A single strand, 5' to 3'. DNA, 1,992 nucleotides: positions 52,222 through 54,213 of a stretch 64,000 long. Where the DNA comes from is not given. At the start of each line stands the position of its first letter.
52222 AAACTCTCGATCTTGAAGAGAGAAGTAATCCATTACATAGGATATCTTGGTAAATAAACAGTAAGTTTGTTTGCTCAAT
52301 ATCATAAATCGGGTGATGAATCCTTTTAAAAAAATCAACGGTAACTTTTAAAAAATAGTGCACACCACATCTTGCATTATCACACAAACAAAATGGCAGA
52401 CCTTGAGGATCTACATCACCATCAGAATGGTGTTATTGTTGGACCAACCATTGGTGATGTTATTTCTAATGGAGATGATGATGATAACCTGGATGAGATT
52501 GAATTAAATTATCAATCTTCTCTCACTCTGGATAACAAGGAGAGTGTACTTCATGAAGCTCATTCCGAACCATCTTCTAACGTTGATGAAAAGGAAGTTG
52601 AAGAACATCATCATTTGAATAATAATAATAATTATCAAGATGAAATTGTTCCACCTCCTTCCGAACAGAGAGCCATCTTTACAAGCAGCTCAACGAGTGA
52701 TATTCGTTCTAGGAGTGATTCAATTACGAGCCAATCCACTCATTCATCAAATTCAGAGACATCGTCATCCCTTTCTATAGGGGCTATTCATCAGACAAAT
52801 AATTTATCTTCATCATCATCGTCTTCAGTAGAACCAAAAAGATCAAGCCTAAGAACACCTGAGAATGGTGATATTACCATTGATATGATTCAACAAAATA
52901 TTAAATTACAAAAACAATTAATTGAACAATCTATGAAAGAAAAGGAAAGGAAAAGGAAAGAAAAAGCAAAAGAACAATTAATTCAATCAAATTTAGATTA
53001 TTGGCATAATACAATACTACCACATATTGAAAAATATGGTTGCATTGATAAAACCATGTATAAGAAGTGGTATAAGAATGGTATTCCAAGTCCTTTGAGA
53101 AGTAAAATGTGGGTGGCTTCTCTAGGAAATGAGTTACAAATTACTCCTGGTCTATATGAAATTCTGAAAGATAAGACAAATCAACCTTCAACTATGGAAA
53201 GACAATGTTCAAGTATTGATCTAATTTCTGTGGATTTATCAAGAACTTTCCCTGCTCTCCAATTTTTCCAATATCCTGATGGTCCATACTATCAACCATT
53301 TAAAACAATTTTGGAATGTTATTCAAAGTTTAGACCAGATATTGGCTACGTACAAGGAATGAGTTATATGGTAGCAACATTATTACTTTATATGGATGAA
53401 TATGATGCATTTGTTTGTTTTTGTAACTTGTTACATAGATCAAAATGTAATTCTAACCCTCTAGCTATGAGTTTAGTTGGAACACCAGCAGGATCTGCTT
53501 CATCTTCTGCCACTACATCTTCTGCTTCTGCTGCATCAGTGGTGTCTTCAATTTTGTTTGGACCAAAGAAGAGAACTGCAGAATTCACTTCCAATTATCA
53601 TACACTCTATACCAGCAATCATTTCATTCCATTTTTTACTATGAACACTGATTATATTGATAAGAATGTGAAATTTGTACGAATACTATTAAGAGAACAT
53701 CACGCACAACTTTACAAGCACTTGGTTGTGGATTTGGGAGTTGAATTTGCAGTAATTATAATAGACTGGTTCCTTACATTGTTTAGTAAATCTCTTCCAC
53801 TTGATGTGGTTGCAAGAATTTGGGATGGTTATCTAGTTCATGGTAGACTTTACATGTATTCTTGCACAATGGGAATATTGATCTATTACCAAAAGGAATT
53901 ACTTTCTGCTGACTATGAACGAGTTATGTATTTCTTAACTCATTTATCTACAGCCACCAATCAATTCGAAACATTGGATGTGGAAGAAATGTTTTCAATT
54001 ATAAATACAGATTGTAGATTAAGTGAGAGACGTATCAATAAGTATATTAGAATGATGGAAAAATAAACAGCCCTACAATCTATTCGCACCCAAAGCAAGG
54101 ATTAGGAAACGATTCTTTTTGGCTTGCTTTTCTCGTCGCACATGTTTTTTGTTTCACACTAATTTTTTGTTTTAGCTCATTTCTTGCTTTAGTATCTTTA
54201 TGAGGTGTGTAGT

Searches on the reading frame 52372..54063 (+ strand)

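Call 72: search_protein_families(library=pfam, proteins=[window:52372-54063:+], max_evalue=0.00001)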
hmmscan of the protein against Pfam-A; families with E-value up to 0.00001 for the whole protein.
window:52372-54063:+ (564 aa): 2 families
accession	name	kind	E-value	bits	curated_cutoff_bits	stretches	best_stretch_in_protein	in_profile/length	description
PF00566.25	RabGAP-TBC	-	2.8e-44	151.8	25.2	2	242-361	3-125/216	Rab-GTPase-TBC domain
PF23436.1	RabGap-TBC_2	-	1.1e-20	74.7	27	2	412-524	47-159/214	RabGAP TBC domain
